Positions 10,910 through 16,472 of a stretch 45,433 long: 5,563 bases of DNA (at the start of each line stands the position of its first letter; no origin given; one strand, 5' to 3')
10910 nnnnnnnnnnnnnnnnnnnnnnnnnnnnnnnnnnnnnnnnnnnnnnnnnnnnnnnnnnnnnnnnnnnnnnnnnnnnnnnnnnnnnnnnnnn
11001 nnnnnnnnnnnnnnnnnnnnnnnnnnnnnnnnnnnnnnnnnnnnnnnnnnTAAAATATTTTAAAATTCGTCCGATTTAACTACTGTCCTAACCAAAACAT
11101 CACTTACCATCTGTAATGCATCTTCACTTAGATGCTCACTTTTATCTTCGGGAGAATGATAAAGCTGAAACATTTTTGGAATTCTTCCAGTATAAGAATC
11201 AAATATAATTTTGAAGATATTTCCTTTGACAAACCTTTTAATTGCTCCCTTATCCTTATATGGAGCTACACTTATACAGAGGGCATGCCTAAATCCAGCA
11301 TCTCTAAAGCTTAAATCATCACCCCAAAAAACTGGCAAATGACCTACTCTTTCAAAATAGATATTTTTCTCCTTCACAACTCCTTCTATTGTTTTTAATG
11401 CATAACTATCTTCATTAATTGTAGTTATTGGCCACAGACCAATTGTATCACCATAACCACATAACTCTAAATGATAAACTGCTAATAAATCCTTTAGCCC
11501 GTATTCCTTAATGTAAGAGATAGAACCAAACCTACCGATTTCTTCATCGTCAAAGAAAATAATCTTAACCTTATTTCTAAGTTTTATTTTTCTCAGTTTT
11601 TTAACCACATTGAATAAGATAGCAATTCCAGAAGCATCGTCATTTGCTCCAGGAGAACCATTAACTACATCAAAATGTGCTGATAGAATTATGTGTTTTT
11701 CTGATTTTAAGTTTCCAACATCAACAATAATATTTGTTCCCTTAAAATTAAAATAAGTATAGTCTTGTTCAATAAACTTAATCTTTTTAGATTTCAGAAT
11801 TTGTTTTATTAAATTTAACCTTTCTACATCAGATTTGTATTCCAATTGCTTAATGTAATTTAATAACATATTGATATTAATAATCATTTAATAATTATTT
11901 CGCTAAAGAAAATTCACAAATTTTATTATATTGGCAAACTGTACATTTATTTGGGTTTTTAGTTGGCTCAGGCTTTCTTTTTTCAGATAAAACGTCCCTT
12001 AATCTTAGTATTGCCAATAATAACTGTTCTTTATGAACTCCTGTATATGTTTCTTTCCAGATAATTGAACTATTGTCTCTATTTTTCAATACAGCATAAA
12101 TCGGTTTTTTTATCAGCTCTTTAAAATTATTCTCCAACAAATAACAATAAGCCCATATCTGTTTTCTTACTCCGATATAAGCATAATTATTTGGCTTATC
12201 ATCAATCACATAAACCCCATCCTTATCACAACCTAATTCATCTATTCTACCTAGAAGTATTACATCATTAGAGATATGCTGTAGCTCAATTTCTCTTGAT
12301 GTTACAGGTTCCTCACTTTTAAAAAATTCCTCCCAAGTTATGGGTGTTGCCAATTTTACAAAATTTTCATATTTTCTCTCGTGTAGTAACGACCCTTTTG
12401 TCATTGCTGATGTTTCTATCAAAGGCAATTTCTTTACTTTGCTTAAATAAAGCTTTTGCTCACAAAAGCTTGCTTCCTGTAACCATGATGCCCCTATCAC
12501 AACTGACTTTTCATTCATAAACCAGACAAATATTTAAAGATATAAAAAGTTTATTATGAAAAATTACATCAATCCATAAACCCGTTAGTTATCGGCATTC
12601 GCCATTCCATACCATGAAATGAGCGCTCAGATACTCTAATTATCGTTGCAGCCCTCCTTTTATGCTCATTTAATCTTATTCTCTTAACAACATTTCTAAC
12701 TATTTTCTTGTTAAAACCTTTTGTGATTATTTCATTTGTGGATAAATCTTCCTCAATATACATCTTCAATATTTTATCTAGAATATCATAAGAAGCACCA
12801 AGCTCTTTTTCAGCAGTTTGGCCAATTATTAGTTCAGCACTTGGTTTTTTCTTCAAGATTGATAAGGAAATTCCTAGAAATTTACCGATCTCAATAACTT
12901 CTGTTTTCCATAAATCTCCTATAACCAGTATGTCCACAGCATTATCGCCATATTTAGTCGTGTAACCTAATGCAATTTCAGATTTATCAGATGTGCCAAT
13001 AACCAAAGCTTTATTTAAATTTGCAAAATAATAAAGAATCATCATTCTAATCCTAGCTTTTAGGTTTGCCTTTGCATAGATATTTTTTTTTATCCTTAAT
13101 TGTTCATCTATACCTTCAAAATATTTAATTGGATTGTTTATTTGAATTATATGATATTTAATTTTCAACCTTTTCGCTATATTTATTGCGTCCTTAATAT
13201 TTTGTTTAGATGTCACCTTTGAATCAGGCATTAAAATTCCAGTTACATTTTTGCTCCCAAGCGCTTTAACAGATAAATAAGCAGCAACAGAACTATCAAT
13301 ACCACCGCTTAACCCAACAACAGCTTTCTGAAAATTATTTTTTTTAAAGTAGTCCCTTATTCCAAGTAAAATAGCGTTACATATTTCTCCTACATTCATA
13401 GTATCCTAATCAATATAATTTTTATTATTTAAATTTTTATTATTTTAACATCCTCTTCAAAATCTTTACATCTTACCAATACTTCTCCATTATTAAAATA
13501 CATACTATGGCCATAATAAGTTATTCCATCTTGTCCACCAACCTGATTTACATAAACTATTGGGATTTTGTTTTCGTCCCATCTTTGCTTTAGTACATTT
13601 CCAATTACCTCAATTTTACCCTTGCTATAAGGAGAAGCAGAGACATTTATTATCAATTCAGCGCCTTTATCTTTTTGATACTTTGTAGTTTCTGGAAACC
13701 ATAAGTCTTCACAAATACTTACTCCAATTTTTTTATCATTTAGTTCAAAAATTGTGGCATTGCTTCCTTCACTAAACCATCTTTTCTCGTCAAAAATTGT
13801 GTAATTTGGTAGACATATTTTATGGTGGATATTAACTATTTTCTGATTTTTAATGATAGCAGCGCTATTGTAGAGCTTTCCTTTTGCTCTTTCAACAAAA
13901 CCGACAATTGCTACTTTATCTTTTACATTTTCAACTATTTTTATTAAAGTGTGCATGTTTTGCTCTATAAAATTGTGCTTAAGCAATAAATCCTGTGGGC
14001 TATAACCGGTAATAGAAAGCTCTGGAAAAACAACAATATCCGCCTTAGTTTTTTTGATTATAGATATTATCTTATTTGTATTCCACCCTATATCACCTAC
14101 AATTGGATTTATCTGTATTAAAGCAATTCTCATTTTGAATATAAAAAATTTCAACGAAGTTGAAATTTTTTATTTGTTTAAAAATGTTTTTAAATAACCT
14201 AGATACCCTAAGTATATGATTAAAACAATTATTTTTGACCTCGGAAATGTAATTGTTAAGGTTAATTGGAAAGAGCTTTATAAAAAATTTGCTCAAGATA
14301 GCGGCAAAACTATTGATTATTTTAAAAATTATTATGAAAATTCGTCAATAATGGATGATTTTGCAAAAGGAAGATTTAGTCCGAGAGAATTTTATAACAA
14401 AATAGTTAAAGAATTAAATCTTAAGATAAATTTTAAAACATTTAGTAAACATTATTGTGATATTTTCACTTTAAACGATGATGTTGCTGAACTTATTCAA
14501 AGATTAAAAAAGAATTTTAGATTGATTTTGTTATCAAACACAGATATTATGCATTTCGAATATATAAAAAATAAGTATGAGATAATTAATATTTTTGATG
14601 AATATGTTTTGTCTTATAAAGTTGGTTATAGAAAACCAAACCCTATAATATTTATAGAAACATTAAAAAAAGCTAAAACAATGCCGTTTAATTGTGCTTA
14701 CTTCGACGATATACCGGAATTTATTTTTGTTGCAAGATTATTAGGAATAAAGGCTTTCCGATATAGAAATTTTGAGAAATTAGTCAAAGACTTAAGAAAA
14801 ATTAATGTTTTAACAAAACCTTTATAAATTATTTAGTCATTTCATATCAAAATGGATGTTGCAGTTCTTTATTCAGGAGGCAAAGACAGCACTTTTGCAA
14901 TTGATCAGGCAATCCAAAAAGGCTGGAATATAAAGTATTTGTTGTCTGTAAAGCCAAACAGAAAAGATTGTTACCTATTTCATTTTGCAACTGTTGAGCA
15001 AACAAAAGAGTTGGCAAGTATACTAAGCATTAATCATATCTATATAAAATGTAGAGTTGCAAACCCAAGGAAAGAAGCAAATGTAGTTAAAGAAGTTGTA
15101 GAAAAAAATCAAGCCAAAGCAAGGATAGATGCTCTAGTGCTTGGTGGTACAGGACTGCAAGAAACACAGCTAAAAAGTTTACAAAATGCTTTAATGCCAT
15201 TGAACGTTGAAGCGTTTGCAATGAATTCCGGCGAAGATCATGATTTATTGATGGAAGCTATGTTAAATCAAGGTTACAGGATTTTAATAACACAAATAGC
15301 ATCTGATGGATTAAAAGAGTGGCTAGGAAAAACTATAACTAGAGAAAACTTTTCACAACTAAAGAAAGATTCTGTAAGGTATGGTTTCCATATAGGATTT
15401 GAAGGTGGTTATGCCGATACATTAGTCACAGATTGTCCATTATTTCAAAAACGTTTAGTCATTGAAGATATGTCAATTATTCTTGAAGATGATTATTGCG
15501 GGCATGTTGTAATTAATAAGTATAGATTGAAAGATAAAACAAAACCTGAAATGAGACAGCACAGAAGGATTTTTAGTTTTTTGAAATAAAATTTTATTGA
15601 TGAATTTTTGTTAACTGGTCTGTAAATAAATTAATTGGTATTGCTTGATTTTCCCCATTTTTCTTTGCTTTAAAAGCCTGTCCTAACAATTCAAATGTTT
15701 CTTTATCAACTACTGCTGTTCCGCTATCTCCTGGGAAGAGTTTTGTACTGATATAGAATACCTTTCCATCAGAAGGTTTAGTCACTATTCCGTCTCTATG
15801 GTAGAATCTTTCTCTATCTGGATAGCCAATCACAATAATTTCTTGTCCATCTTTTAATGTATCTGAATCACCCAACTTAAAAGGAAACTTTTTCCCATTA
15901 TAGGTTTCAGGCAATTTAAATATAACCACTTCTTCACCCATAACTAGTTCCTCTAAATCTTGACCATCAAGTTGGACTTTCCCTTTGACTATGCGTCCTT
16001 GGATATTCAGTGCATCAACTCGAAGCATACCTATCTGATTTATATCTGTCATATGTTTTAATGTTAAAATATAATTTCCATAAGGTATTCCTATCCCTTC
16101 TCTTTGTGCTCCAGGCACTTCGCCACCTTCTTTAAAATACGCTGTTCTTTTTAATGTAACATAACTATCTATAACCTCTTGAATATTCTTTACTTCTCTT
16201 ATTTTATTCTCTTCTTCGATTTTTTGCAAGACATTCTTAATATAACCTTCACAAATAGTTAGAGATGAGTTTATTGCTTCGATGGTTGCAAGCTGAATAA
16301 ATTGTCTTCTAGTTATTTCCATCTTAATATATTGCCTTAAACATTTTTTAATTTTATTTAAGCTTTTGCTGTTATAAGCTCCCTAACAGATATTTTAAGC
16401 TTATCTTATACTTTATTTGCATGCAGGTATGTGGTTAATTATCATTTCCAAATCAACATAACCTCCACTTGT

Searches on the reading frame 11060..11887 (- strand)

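Call 7: search_protein_families(library=pfam, proteins=[window:11060-11887:-])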
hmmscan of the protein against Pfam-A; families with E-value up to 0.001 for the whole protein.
window:11060-11887:- (275 aa): 4 families
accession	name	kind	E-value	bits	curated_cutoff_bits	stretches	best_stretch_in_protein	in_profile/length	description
PF04389.22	Peptidase_M28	-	9.8e-25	87.8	21.3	1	52-267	1-191/193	Peptidase family M28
PF01546.33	Peptidase_M20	-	2.9e-06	27.7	24.6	1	69-133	3-85/206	Peptidase family M20/M25/M40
PF05343.19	Peptidase_M42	-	0.00034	20.2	23.2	0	82-137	133-188/292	M42 glutamyl aminopeptidase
PF16254.10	DUF4910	-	0.00058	19.2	26.6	0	61-195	66-193/247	Domain of unknown function (DUF4910)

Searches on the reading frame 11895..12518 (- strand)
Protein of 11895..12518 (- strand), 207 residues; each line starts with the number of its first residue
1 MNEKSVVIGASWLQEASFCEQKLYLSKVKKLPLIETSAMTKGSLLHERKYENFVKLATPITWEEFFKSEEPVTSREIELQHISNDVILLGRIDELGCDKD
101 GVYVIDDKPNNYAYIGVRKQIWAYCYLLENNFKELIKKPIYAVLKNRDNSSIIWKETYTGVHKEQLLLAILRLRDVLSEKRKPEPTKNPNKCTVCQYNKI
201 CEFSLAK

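Call 7: search_protein_families(library=pfam, proteins=[window:11895-12518:-])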
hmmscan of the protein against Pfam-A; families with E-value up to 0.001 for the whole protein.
window:11895-12518:- (207 aa): 2 families
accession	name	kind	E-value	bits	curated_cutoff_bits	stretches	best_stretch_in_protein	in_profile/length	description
PF01930.23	Cas_Cas4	-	3.2e-10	40.8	22.7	1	16-201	8-158/160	Domain of unknown function DUF83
PF12705.13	PDDEXK_1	-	2.2e-08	34.8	22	1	61-202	99-247/247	PD-(D/E)XK nuclease superfamily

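Call 45: search_protein_families(library=padloc, proteins=[window:11895-12518:-], max_evalue=0.001)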
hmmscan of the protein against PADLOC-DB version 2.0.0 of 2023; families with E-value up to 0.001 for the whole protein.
window:11895-12518:- (207 aa): 15 families
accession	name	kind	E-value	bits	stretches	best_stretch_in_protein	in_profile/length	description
PDLC00943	Cas4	-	1.7e-17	61.9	1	11-202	4-179/180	CRISPR-associated protein Cas4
PDLC01250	Cas4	-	2.8e-15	55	1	10-202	3-168/168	"CAS-I,CAS-II,CAS-III,CAS-IV,CAS-V,CAS-VI; acquisition_associated"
PDLC01447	Cas4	-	1.9e-14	52.4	1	8-203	5-159/161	"CAS-I,CAS-II,CAS-III,CAS-IV,CAS-V,CAS-VI; acquisition_associated"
PDLC00944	Cas4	-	4.5e-14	51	1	13-201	6-176/177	Cas4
PDLC01611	Cas4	-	1.1e-13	49.8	1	14-201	6-156/158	"CAS-I,CAS-II,CAS-III,CAS-IV,CAS-V,CAS-VI; acquisition_associated"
PDLC02083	Cas4_II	-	9e-12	43.8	1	11-202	5-184/186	-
PDLC01747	Cas1g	-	2.2e-11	41.1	1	10-201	3-176/523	-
PDLC02087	Cas4b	-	9.7e-11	40.1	1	9-201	4-188/189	-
PDLC02085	Cas4a2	-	4.9e-09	34.8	1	82-204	57-164/166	-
PDLC02035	Cas4d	-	2.5e-08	31.6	1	81-201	58-174/196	-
PDLC02034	Cas4d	-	1e-06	26.5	1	7-201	5-180/192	-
PDLC01771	Cas4b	-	4.2e-06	25.1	1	91-201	59-158/162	-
PDLC01773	Cas4c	-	9.1e-06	23.2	1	6-203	18-195/229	-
PDLC02067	Cas1b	-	3.4e-05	20.8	1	17-201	7-174/533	-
PDLC00945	Cas4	-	0.00084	17.5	0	79-202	60-176/178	"CRISPR-associated protein Cas4, subtype PREFRAN"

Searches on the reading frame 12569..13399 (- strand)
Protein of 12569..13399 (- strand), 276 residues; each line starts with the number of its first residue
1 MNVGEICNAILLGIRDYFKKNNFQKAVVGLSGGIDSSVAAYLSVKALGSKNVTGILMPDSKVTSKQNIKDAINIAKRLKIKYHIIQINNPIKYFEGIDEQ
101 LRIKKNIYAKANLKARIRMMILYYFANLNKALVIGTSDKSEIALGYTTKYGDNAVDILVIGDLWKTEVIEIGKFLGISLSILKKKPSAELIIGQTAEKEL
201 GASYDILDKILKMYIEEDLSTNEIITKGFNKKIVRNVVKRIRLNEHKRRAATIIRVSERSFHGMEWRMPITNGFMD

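Call 7: search_protein_families(library=pfam, proteins=[window:12569-13399:-])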
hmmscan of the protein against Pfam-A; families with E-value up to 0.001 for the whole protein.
window:12569-13399:- (276 aa): 4 families
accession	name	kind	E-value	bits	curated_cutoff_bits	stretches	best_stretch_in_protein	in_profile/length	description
PF02540.23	NAD_synthase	-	9.4e-82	274.2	21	1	7-250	2-241/242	NAD synthase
PF03054.22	tRNA_Me_trans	-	5e-08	33.3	20.6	1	25-89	2-74/202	tRNA methyl transferase HUP domain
PF06508.19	QueC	-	8.7e-05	22.6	22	1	25-107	1-82/210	Queuosine biosynthesis protein QueC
PF02568.20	ThiI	-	0.00091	19.3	20.5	0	25-99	5-77/197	Thiamine biosynthesis protein (ThiI)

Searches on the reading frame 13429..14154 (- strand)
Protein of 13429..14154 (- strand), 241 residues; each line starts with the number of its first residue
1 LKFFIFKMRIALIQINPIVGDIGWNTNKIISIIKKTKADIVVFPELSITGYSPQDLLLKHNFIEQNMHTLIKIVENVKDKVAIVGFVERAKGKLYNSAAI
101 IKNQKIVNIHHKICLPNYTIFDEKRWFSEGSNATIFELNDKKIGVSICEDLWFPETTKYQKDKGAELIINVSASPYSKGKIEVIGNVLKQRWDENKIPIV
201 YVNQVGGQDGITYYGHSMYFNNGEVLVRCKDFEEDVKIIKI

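Call 7: search_protein_families(library=pfam, proteins=[window:13429-14154:-])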
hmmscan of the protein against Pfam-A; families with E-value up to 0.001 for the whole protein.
window:13429-14154:- (241 aa): 1 family
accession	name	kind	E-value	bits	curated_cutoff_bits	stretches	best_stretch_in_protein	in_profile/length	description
PF00795.27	CN_hydrolase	-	6.4e-35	121.2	23.2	1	9-240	1-245/256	Carbon-nitrogen hydrolase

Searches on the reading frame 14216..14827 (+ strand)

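Call 7: search_protein_families(library=pfam, proteins=[window:14216-14827:+])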
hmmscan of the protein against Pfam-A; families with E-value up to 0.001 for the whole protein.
window:14216-14827:+ (203 aa): 2 families
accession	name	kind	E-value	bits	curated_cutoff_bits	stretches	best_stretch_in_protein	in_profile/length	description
PF00702.32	Hydrolase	-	5.4e-12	46.9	26.4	1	2-167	1-181/191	haloacid dehalogenase-like hydrolase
PF13419.12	HAD_2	-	6.5e-08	33.3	23.8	1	55-180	53-175/178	Haloacid dehalogenase-like hydrolase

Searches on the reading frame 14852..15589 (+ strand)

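Call 7: search_protein_families(library=pfam, proteins=[window:14852-15589:+])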
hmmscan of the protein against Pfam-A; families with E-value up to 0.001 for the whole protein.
window:14852-15589:+ (245 aa): 1 family
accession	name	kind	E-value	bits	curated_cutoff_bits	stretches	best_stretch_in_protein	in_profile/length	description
PF01902.24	Diphthami_syn_2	-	4.4e-36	124.9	23.2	1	1-225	1-218/219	Diphthamide synthase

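Call 47: search_protein_families(library=ncbifam, proteins=[window:14852-15589:+], max_evalue=0.00001)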
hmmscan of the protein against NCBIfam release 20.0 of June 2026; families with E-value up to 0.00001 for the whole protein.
window:14852-15589:+ (245 aa): 2 families
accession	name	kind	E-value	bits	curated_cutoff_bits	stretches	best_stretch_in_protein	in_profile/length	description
TIGR03679.1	Dph6_archaeal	equivalog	5.4e-44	150.1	197.3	1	4-223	1-217/218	diphthine--ammonia ligase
NF052346.1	PAB0415_fam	hypoth_equivalog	9.2e-10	38.6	250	1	6-215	3-200/205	PAB0415 family putative ATP pyrophosphatase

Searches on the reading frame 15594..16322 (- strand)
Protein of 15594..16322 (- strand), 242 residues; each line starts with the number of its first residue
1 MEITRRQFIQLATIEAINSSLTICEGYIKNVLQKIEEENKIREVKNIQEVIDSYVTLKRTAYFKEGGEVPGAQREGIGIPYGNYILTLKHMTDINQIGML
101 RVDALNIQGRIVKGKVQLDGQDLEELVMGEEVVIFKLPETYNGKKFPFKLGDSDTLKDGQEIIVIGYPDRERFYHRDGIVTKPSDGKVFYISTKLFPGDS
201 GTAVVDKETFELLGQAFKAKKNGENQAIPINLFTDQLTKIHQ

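Call 7: search_protein_families(library=pfam, proteins=[window:15594-16322:-])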
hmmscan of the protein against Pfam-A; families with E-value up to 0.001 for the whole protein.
window:15594-16322:- (242 aa): 1 family
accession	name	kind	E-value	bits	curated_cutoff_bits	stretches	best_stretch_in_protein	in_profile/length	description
PF13365.12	Trypsin_2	-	8.4e-08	33.5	27.6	1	84-214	11-143/144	Trypsin-like peptidase domain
